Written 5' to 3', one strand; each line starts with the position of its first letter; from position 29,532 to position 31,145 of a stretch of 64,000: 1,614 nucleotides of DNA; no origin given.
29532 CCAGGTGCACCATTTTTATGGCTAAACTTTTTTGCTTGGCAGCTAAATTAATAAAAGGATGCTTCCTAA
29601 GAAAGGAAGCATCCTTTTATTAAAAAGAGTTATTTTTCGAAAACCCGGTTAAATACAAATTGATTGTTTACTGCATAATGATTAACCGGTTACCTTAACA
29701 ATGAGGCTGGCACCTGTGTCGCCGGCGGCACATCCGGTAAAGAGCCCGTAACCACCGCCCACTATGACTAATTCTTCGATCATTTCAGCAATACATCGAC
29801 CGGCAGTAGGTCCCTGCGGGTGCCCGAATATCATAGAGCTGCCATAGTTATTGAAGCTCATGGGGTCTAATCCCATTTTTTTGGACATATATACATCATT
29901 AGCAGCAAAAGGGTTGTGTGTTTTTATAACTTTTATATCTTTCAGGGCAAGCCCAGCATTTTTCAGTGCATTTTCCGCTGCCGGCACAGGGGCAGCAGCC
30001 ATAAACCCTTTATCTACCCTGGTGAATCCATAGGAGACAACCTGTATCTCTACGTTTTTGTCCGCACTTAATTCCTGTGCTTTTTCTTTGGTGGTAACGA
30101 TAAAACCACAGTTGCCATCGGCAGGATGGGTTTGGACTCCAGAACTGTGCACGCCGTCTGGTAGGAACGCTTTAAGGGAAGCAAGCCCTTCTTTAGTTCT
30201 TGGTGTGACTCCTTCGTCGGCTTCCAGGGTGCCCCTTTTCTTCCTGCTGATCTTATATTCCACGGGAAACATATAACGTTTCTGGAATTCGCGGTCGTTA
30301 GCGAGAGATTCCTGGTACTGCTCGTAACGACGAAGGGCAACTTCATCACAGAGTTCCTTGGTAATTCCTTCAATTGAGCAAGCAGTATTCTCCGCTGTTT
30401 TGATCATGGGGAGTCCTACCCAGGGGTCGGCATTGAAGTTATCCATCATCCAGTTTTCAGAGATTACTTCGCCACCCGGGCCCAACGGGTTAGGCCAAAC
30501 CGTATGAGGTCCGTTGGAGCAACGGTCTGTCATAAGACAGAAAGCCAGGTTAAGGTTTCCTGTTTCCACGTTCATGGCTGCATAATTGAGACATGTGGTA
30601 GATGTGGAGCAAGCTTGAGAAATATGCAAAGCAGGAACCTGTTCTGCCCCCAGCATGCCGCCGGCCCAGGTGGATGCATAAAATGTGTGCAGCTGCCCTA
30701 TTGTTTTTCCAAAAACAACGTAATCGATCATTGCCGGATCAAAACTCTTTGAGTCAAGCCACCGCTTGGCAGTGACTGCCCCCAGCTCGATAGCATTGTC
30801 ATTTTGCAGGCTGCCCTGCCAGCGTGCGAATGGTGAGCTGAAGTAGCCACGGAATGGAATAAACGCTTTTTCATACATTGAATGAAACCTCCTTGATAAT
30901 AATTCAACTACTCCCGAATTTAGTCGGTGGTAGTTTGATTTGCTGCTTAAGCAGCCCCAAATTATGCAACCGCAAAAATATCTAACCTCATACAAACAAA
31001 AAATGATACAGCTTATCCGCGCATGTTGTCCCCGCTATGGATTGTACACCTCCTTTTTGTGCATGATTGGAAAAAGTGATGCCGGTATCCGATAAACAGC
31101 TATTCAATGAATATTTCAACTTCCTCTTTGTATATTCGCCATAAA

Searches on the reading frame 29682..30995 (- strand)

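Call 7: search_protein_families(library=pfam, proteins=[window:29682-30995:-], max_evalue=0.001)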
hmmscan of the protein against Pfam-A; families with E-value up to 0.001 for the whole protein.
window:29682-30995:- (437 aa): 2 families
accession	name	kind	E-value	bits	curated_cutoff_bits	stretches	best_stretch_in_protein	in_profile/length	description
PF02803.24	Thiolase_C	-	5.8e-21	74.8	27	1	318-434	6-122/123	Thiolase, C-terminal domain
PF00108.29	Thiolase_N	-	8.1e-19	68.4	26.4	1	54-303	9-259/260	Thiolase, N-terminal domain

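Call 27: search_protein_families(library=ncbifam, proteins=[window:29682-30995:-], max_evalue=1e-10)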
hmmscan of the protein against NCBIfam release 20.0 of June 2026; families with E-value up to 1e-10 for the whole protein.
window:29682-30995:- (437 aa): 30 families (the best 25 are shown)
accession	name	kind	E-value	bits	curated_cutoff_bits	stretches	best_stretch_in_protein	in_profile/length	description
TIGR01930.1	AcCoA-C-Actrans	subfamily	4.4e-52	177.3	240.55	1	54-434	7-385/385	acetyl-CoA C-acyltransferase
NF006552.0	PRK09051.1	subfamily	1.5e-43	149.5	565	1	57-433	17-392/395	beta-ketothiolase BktB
NF042999.1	bketothiol_BktB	equivalog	1.4e-38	133.2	725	1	58-432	17-390/394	beta-ketothiolase BktB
NF004853.0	PRK06205.1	subfamily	1.2e-37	129.9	551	1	55-433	13-400/404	acetyl-CoA C-acetyltransferase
NF005033.0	PRK06445.1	equivalog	2.4e-35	122.4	511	1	70-433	35-392/395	acetyl-CoA C-acetyltransferase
NF006516.0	PRK08963.1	equivalog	3.4e-32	111.8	560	1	190-435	177-435/436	acetyl-CoA C-acyltransferase FadI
NF005865.0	PRK07801.1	equivalog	2.9e-30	105.8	591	1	54-432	12-378/382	acetyl-CoA C-acetyltransferase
NF004206.0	PRK05656.1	subfamily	4.5e-30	105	688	1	58-433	16-390/392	acetyl-CoA C-acetyltransferase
NF005890.0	PRK07851.1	equivalog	2.8e-29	102.3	580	1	191-433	167-402/406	acetyl-CoA C-acetyltransferase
NF006086.0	PRK08235.1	equivalog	2.9e-29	102.4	526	1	54-435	12-392/393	acetyl-CoA C-acetyltransferase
NF005152.0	PRK06633.1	equivalog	4.4e-29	101.2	675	1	56-434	15-390/392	acetyl-CoA C-acetyltransferase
NF005805.0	PRK07661.1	equivalog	3.6e-28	98.6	633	1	60-433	19-388/391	acetyl-CoA C-acetyltransferase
TIGR02430.1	pcaF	equivalog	1e-27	97.2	597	1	54-433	11-397/400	3-oxoadipyl-CoA thiolase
NF005889.0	PRK07850.1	equivalog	1.3e-27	96.9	515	1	54-433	12-384/387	steroid 3-ketoacyl-CoA thiolase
NF006551.0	PRK09050.1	subfamily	1.6e-26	93.3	605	1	52-433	10-398/401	3-oxoadipyl-CoA thiolase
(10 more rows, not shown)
